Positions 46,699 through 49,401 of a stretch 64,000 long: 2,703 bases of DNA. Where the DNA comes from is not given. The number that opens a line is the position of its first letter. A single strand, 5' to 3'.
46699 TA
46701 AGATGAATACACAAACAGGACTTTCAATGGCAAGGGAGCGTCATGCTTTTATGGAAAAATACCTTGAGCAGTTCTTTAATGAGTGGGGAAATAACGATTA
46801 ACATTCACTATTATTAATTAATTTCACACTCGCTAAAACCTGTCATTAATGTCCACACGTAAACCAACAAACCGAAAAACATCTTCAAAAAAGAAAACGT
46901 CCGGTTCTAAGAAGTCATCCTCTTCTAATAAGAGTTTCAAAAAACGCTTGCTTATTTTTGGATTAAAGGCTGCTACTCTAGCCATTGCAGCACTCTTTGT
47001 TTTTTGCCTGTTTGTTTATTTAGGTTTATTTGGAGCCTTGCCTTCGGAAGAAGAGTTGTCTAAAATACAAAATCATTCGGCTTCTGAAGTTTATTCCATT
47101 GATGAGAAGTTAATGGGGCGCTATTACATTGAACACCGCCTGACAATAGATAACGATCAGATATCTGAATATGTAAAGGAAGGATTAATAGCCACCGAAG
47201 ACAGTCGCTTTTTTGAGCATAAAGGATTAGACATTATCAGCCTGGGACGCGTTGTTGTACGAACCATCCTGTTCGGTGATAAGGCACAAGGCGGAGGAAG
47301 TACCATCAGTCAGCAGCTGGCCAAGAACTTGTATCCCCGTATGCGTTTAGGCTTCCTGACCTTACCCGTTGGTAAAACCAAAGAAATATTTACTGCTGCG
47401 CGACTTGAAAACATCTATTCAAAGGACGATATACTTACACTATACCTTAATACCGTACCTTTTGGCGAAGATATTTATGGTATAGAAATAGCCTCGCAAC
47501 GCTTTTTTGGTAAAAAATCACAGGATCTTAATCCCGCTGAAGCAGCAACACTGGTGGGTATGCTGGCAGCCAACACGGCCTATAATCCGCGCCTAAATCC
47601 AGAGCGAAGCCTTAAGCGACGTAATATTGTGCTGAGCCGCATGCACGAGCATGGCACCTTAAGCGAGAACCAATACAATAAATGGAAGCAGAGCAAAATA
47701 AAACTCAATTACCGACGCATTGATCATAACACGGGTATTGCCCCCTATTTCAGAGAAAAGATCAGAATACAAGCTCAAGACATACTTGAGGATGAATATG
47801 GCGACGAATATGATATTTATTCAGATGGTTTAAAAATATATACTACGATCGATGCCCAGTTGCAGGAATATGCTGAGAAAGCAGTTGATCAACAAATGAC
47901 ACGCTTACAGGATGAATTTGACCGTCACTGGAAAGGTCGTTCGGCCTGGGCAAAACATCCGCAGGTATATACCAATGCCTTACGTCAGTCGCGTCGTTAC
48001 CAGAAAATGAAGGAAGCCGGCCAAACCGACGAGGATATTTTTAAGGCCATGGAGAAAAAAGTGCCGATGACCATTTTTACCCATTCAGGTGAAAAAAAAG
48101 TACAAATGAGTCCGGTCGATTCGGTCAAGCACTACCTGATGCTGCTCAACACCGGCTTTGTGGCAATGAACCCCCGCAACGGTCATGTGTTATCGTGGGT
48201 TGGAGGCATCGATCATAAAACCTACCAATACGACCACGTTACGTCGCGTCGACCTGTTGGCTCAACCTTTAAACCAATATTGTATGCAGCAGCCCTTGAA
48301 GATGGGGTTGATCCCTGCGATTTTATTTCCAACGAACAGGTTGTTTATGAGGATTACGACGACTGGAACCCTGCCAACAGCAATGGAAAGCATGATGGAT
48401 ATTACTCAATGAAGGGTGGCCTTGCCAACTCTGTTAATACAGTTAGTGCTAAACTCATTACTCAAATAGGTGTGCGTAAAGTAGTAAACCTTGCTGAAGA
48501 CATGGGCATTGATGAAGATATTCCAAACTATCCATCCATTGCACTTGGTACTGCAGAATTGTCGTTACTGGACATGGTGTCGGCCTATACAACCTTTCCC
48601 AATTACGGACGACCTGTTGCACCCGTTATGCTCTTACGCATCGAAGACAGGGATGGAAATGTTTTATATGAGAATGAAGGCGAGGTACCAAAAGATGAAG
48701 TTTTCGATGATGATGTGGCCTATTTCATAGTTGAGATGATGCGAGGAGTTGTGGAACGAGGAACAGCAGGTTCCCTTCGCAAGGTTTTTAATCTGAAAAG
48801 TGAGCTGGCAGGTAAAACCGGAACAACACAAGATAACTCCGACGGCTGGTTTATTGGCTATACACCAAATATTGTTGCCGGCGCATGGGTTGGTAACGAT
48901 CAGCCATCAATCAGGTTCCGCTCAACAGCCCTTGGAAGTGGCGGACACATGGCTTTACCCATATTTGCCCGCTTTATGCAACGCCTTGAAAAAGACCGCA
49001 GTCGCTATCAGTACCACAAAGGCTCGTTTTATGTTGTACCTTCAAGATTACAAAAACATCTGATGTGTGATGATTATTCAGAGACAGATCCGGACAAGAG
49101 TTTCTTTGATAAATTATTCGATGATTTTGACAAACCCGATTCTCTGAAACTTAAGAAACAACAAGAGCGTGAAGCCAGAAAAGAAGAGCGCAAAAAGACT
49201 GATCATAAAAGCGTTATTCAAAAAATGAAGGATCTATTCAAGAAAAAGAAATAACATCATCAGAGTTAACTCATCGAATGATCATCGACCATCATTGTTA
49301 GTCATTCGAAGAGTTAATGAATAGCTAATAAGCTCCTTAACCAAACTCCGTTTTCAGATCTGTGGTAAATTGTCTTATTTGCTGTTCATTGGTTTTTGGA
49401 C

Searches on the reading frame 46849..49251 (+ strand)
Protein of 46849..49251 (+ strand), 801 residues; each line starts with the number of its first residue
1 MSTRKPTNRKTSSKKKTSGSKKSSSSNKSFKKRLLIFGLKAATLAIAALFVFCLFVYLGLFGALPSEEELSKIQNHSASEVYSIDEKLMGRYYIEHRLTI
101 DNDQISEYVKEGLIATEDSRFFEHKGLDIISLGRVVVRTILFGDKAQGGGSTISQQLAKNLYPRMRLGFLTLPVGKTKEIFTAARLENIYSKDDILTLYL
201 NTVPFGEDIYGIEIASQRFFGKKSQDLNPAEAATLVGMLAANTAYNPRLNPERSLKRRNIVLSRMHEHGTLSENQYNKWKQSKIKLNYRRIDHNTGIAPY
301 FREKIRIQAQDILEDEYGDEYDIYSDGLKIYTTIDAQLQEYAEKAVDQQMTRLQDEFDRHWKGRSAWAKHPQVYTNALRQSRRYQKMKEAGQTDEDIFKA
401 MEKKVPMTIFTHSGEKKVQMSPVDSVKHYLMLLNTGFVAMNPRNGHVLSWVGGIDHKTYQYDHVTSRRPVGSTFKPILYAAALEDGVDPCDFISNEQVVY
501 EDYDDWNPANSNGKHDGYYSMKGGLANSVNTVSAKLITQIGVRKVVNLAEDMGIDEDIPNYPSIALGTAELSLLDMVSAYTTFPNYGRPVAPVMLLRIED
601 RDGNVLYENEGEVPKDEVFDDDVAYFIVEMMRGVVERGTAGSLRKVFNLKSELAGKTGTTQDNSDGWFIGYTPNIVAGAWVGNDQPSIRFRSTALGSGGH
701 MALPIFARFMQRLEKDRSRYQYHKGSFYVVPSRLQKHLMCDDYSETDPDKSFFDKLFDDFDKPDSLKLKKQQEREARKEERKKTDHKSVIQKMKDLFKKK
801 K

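Call 77: search_protein_families(library=pfam, proteins=[window:46849-49251:+], max_evalue=0.0001)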
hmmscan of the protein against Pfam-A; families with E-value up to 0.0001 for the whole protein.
window:46849-49251:+ (801 aa): 2 families
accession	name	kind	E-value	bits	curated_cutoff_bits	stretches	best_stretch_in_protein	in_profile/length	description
PF00912.28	Transgly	-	1.5e-50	171.5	27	1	89-266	5-178/178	Transglycosylase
PF00905.27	Transpeptidase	-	8.1e-31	107.8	22.1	1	436-709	2-297/299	Penicillin binding protein transpeptidase domain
